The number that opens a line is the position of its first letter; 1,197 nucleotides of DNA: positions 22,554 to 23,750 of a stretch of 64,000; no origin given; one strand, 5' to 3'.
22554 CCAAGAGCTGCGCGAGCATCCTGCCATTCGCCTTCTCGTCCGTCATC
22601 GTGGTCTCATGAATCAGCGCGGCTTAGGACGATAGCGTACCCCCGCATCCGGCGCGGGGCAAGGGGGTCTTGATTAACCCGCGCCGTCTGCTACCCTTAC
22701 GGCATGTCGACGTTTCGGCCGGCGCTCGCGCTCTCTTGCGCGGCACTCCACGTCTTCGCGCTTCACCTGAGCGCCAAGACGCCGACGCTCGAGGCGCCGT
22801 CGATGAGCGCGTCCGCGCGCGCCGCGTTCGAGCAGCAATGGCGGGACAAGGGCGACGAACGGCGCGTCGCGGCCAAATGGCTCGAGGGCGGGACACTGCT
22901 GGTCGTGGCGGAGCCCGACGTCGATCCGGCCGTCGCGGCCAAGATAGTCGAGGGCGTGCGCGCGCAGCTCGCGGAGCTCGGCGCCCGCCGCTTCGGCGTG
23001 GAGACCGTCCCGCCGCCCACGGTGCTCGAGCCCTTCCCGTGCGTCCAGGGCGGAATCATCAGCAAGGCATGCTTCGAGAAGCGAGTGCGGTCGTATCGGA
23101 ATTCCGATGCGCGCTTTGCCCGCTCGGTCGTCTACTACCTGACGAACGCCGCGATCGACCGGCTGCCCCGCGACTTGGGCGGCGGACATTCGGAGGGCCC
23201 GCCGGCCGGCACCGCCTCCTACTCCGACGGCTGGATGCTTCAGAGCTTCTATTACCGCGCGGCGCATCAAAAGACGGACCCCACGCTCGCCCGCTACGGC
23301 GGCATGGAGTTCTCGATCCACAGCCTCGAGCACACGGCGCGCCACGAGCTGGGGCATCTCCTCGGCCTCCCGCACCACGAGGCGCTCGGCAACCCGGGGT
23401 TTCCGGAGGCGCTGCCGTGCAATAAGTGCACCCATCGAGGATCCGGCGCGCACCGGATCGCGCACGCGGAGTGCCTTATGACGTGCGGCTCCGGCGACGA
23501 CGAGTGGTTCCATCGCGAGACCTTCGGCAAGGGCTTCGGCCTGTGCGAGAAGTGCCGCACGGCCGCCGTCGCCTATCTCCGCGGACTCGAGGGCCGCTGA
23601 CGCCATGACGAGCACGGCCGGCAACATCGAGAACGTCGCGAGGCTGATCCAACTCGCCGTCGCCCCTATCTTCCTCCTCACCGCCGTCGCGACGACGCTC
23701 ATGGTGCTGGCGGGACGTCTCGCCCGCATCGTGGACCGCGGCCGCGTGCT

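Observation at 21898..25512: Five protease or protease-like genes within a six-gene run (M50-like, archaemetzincin-like, S1, HExxHxxQ, plus DUF2721 membrane protein)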

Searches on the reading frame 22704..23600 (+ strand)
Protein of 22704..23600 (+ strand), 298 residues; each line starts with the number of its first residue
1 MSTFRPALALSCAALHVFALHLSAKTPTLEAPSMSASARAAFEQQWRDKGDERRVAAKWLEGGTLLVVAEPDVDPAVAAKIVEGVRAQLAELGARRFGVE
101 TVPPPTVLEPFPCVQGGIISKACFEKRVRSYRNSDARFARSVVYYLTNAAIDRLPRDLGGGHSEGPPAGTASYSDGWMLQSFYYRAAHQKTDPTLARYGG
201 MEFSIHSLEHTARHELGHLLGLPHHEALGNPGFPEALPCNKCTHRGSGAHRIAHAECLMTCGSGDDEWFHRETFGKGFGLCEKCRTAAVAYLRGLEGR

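Call 3: search_protein_families(library=pfam, proteins=[window:22704-23600:+], max_evalue=0.1)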
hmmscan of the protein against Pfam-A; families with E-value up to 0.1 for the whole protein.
window:22704-23600:+ (298 aa): 1 family
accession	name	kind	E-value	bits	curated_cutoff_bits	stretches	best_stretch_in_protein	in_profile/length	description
PF00413.30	Peptidase_M10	-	0.004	17.5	24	1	204-226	104-126/159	Matrixin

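Call 5: search_protein_families(library=ncbifam, proteins=[window:22704-23600:+], max_evalue=0.1)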
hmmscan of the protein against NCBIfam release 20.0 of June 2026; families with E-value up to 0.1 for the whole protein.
window:22704-23600:+ (298 aa): 0 families

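Call 6: search_solved_structures(query=window:22704-23600:+, max_evalue=10, show_alignments=3)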
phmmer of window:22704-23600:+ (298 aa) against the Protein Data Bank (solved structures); distinct sequences matched with E-value up to 10: 9.
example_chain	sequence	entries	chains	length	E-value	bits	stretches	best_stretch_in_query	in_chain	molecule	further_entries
3m84_A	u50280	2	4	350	0.3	13.7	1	67-133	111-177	Phosphoribosylformylglycinamidine cyclo-ligase | Phosphoribosylaminoimidazole (AIR) synthetase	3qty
3shi_A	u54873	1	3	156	0.71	12.5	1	203-234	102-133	Interstitial collagenase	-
966c_A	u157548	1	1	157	0.73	12.4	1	203-234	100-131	MMP-1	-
1cgf_A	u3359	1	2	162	0.75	12.4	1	203-234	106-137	FIBROBLAST COLLAGENASE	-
1cgl_A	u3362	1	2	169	0.76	12.4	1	203-234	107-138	FIBROBLAST COLLAGENASE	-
1cge_A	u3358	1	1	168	0.8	12.3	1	203-234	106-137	FIBROBLAST COLLAGENASE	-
1ayk_A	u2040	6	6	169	0.81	12.3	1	203-234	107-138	COLLAGENASE | FIBROBLAST COLLAGENASE | PROTEIN (COLLAGENASE)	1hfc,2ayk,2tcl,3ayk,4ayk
2j0t_A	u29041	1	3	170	0.81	12.3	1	203-234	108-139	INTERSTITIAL COLLAGENASE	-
4l63_A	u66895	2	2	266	1.7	11.2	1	206-237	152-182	ECXA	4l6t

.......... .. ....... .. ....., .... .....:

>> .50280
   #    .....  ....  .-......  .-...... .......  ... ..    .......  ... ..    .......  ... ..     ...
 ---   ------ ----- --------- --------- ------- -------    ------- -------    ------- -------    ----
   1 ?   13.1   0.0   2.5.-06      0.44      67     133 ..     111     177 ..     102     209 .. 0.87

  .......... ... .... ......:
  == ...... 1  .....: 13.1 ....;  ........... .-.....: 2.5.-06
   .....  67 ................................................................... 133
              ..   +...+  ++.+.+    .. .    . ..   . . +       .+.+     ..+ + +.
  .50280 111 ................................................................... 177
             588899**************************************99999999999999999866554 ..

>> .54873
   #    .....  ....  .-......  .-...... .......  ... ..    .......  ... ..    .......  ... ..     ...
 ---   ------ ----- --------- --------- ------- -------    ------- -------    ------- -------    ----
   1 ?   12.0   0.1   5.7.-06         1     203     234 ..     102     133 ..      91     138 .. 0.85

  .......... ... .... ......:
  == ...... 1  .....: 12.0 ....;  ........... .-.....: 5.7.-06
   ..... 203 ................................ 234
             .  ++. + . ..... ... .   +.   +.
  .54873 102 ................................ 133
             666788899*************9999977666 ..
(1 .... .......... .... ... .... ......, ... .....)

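Call 17: find_homologous_proteins(query=window:22704-23600:+, max_evalue=0.001)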
Query window:22704-23600:+ (298 aa): 21 proteins with E <= 0.001 among 7020 candidates.
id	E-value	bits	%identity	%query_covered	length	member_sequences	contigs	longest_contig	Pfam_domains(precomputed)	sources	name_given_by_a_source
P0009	8.9e-181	618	100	89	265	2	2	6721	-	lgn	-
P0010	1.4e-97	345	57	90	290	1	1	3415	-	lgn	-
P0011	2.1e-94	334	55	89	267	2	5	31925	-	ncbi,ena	-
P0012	1.1e-92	329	54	94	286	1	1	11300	-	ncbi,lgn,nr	ncbi:hypothetical protein EPO15_18140 [bacterium]|nr:MAG: hypothetical protein EPO15_18140 [bacteriu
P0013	1.9e-87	312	53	90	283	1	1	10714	-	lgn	-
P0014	4.7e-87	310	54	86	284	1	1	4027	-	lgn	-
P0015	7.1e-65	237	43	88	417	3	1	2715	-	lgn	-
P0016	1.8e-62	230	43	92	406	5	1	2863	-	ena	-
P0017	2.7e-62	229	42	93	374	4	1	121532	-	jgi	jgi:hypothetical protein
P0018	9.4e-61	224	42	90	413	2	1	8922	-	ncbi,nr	ncbi:MAG TPA: hypothetical protein PKI19_10435 [Elusimicrobiales bacterium]|nr:hypothetical protein 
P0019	4.1e-60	222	44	87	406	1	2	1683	-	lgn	-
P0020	2.0e-58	216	42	87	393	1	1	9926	-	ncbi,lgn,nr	ncbi:MAG: hypothetical protein HY926_08145 [Elusimicrobia bacterium]|nr:hypothetical protein [Elusim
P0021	6.3e-58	215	42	82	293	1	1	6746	-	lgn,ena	-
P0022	3.2e-56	209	41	87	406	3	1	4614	-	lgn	-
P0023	1.4e-55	207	45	87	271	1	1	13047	-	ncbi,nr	ncbi:MAG: hypothetical protein HY554_00795 [Elusimicrobia bacterium]|nr:hypothetical protein [Elusim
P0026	1.8e-50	190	38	88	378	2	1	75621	-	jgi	-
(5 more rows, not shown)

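Call 20: find_related_loci(query=A1, collection=genome_contigs, flank=8000)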
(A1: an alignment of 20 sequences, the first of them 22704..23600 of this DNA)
Query A1 (298 aa) in genome_contigs; peptide patterns used: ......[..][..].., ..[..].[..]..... (x = any residue, [..] = any of these).
78 stretches matched a pattern; 6 encode a relative of the query (tblastn E <= 1e-3); 6 distinct loci.
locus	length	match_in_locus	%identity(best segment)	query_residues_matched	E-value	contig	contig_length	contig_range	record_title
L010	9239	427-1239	55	28-298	4e-97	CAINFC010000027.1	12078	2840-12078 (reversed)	MAG: uncultured Acidobacteria bacterium isolate LaPlata_bin-3695 genome assembly, contig: bin-3695:027/326, whole genome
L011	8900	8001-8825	54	22-298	1e-83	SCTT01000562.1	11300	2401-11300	MAG: bacterium isolate FW305_bin.15 FW305_bin.15-41144-1, whole genome shotgun sequence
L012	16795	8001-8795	43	24-296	4e-67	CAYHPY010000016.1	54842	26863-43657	MAG TPA_asm: uncultured Elusimicrobia bacterium isolate ERP119705_co15_38 genome assembly, contig: NODE_363_length_54842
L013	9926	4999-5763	42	39-296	8e-62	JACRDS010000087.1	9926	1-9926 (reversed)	MAG: Elusimicrobia bacterium isolate NC_groundwater_1678_Pr3_B-0.1um_69_20 SR-2_scaffold_141_1601923, whole genome shotg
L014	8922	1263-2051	42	30-298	4e-58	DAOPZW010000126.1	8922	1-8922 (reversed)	MAG TPA_asm: Elusimicrobiales bacterium isolate AMR_MDS_1278 NODE_9304_length_8922_cov_4.734070, whole genome shotgun se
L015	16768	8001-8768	38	35-296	2e-53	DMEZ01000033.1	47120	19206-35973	MAG TPA_asm: Elusimicrobia bacterium isolate UBA9639 contig_3866, whole genome shotgun sequence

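Call 28: search_protein_families(library=pfam, proteins=[L012:4157-7591:+, L012:8928-11027:+, L012:11053-13470:-, L015:4893-6935:+, L015:8746-10221:+, L015:8690-9928:-, L010:1269-3353:-, L010:3350-4147:-, L010:4445-7447:+], max_evalue=0.001)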
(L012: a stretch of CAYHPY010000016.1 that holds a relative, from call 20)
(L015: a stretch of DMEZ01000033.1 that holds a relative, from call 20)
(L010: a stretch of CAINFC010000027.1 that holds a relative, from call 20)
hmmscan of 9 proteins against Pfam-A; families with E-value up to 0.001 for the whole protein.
L012:4157-7591:+ (1144 aa): 0 families

L012:8928-11027:+ (699 aa): 1 family
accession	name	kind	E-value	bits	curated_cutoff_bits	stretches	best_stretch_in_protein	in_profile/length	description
PF03781.23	FGE-sulfatase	-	4.6e-45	154.7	23.3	1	484-695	4-254/255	Sulfatase-modifying factor enzyme 1-like domain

L012:11053-13470:- (805 aa): 1 family
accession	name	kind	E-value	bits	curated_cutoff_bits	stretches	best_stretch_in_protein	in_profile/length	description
PF13231.12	PMT_2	-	0.0009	19.9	26.1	1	319-460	19-160/160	Dolichyl-phosphate-mannose-protein mannosyltransferase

L015:4893-6935:+ (680 aa): 3 families
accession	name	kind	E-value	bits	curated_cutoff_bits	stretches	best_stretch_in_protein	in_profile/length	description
PF08495.15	FIST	-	3e-29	102.7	23.2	1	44-243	1-188/189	FIST N domain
PF10442.14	FIST_C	-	9.3e-20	71.5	28.5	1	247-387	2-131/131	FIST C domain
PF00211.25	Guanylate_cyc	-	2.7e-19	69.9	21.9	1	516-676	10-179/183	Adenylate and Guanylate cyclase catalytic domain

L015:8746-10221:+ (491 aa): 0 families

L015:8690-9928:- (412 aa): 0 families

L010:1269-3353:- (694 aa): 6 families
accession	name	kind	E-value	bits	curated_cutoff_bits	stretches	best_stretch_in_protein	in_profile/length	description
PF02421.24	FeoB_N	-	3.4e-57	192.8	27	1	10-164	2-156/156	Ferrous iron transport protein B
PF07670.19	Gate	-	6.4e-34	117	29.6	2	360-450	1-98/104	Nucleoside recognition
PF07664.17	FeoB_C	-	7.5e-20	70.8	26.6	1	466-518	1-54/54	Ferrous iron transport protein B C terminus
PF01926.29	MMR_HSR1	-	2.6e-18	66.6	21.9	1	11-121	2-112/113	50S ribosome-binding GTPase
PF17910.6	FeoB_Cyto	-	1.4e-06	29.1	23.4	1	181-270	3-88/90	FeoB cytosolic helical domain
PF09439.16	SRPRB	-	1.7e-05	24.7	25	1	10-110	5-96/178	Signal recognition particle receptor beta subunit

L010:3350-4147:- (265 aa): 3 families
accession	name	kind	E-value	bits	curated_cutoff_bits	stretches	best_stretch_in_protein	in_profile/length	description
PF04023.20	FeoA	-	6.1e-19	68.3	23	1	189-259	2-73/74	FeoA domain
PF02742.21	Fe_dep_repr_C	-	1.4e-15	57.5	27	1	87-153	1-67/70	Iron dependent repressor, metal binding and dimerisation domain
PF01325.25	Fe_dep_repress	-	1.5e-08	35.1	26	1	26-81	2-57/60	Iron dependent repressor, N-terminal DNA binding domain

L010:4445-7447:+ (1000 aa): 8 families
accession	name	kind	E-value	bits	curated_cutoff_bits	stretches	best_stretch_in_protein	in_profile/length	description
PF02518.31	HATPase_c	-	3.1e-19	69.9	26.4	1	737-857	2-109/111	Histidine kinase-, DNA gyrase B-, and HSP90-like ATPase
PF00072.30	Response_reg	-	1.4e-17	64.3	30.2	1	881-992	1-110/111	Response regulator receiver domain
PF00497.25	SBP_bac_3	-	1.8e-17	63.7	26.4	1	61-279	1-131/132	Bacterial extracellular solute-binding proteins, family 3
PF00989.32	PAS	-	2.4e-13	50.5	22.6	1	497-603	3-112/113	PAS fold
PF13426.13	PAS_9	-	2.5e-11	44.2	27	1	515-606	11-103/103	PAS domain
PF13188.13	PAS_8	-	2.1e-10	40.6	21.8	1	498-552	4-55/65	PAS domain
PF08448.16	PAS_4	-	8.5e-08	32.9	23.1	1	502-608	2-109/110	PAS fold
PF00512.31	HisKA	-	1.2e-07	32.1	26.9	1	631-693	3-64/66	His Kinase A (phospho-acceptor) domain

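Call 35: predict_structure(alignment_id=A1)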
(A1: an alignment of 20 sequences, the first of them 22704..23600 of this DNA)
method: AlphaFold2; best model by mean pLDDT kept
length: 298 residues; sequences in the alignment: 20
mean_pLDDT: 81.6   pTM: 0.79
mean pLDDT of the five models: 81.6, 81.4, 81.2, 79.2, 77.3
residues with pLDDT >= 90: 152; 70-90: 80; 50-70: 43; < 50: 23
segments of 3 or more residues with pLDDT < 50: 1-3, 249-255
pLDDT, mean of each block of 10 residues (from residue 1): 49 50 52 84 96 92 94 91 93 94 75 88 93 91 96 93 89 94 93 88 88 90 83 70 53 47 65 77 90 90
secondary structure, 60 per line:
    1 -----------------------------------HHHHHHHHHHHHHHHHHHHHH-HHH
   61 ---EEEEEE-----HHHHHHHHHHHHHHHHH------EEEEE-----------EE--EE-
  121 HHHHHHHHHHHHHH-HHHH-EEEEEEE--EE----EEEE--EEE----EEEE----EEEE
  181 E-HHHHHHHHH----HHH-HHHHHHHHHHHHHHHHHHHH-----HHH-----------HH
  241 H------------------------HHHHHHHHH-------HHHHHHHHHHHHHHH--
elements in order: H36-56 E64-69 H75-91 E98-102 H121-134 H136-139 E141-147 E156-159 E162-164 E169-172 E177-181 H183-191 H200-219 H266-274 H282-296

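Call 38: find_encoding_contigs(protein=P0010, flank=10000, max_places=3)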
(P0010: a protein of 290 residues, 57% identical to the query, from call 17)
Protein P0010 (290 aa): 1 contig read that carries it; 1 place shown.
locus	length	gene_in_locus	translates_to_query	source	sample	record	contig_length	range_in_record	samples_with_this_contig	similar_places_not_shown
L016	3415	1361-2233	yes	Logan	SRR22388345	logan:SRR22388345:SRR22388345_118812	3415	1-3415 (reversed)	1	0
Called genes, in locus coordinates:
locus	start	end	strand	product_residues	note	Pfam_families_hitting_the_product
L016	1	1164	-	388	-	?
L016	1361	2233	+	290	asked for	-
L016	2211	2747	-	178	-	PF13302:Acetyltransf_3, PF00583:Acetyltransf_1, PF13673:Acetyltransf_10, PF13508:Acetyltransf_7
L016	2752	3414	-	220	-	?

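Call 40: find_encoding_contigs(protein=P0013, flank=10000, max_places=3)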
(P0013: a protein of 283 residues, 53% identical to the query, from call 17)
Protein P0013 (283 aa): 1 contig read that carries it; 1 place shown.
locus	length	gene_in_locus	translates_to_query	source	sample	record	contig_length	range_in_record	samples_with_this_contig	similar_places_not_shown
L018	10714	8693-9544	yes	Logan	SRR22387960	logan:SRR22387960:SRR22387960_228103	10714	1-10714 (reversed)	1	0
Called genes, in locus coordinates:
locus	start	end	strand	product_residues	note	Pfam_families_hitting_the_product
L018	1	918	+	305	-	?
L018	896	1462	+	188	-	-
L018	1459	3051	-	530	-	PF03417:AAT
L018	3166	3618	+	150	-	-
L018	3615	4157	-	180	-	-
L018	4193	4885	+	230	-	-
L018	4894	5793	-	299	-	PF13406:SLT_2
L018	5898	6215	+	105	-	-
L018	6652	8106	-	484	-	PF11074:DUF2779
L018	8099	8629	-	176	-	PF13302:Acetyltransf_3, PF13673:Acetyltransf_10, PF00583:Acetyltransf_1, PF13508:Acetyltransf_7, PF08445:FR47 (weak)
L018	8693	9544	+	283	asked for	-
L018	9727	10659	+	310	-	PF13391:HNH_2 (weak)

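Call 47: search_solved_structures(query=A1, max_evalue=10, show_alignments=3)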
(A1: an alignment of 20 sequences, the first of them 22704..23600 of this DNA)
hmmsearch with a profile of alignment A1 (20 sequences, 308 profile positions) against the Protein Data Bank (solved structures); distinct sequences matched with E-value up to 10: 17.
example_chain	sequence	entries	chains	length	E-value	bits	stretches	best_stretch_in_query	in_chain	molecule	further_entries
3shi_A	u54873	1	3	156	0.061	15.8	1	210-240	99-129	Interstitial collagenase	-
966c_A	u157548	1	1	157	0.062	15.7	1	210-240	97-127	MMP-1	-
1cgf_A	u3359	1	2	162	0.065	15.7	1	210-240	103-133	FIBROBLAST COLLAGENASE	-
1cge_A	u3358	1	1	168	0.069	15.6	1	210-240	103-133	FIBROBLAST COLLAGENASE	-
1ayk_A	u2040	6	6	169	0.07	15.6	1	210-240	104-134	COLLAGENASE | FIBROBLAST COLLAGENASE | PROTEIN (COLLAGENASE)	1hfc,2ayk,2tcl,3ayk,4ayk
1cgl_A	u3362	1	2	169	0.07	15.6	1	210-240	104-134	FIBROBLAST COLLAGENASE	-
2j0t_A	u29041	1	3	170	0.071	15.6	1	210-240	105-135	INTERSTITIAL COLLAGENASE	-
3b8z_A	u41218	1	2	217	0.15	14.5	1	219-236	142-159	protein ADAMTS-5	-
3ljt_A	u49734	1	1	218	0.15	14.5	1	219-236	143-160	A disintegrin and metalloproteinase with thrombospondin motifs 5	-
3hy7_A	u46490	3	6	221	0.16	14.4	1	219-236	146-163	A disintegrin and metalloproteinase with thrombospondin motifs 5 | Catalytic Domain of ADAMTS-5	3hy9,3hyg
6yjm_A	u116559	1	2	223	0.16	14.4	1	219-236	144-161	A disintegrin and metalloproteinase with thrombospondin motifs 5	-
1su3_A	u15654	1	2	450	0.26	13.7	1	211-240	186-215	Interstitial collagenase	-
4l63_A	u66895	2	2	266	0.27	13.7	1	211-236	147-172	ECXA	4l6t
1fbl_A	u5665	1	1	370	0.55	12.6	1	210-243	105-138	FIBROBLAST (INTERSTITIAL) COLLAGENASE (MMP-1)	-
37sn_A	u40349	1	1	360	0.61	12.5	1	74-115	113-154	Bracket-shaped protein SC4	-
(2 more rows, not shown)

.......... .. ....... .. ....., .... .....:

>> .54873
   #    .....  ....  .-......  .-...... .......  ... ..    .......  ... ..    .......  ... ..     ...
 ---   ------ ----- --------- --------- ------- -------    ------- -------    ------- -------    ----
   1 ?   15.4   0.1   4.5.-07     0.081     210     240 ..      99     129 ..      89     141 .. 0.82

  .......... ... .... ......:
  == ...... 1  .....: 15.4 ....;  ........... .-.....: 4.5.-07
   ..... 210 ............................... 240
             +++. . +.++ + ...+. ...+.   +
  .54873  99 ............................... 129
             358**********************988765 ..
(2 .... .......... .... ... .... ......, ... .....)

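Call 59: search_protein_families(library=pfam, proteins=[L016:1-1164:-], max_evalue=0.01)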
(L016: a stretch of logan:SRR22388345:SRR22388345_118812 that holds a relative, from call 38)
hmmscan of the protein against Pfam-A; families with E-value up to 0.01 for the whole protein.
L016:1-1164:- (388 aa): 1 family
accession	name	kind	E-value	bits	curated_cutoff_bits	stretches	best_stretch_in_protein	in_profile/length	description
PF01435.24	Peptidase_M48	-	7.2e-25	88.3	20.3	1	72-262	2-183/186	Peptidase family M48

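Call 63: search_protein_families(library=padloc, proteins=[window:22704-23600:+], max_evalue=0.01)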
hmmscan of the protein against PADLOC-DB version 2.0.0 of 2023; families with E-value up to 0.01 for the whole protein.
window:22704-23600:+ (298 aa): 0 families

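Call 85: search_protein_families(library=pfam, proteins=[P0020, P0016, P0026, L018:9727-10659:+], max_evalue=0.1)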
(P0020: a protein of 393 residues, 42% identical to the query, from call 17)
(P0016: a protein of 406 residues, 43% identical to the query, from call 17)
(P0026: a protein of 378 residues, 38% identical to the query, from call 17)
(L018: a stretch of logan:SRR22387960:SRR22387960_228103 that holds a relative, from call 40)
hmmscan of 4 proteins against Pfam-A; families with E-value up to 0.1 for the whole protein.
P0020 (393 aa): 0 families

P0016 (406 aa): 0 families

P0026 (378 aa): 0 families

L018:9727-10659:+ (310 aa): 1 family
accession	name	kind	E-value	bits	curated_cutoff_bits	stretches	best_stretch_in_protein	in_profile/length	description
PF13391.12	HNH_2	-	9.4e-08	32.2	21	1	203-252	1-65/66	HNH endonuclease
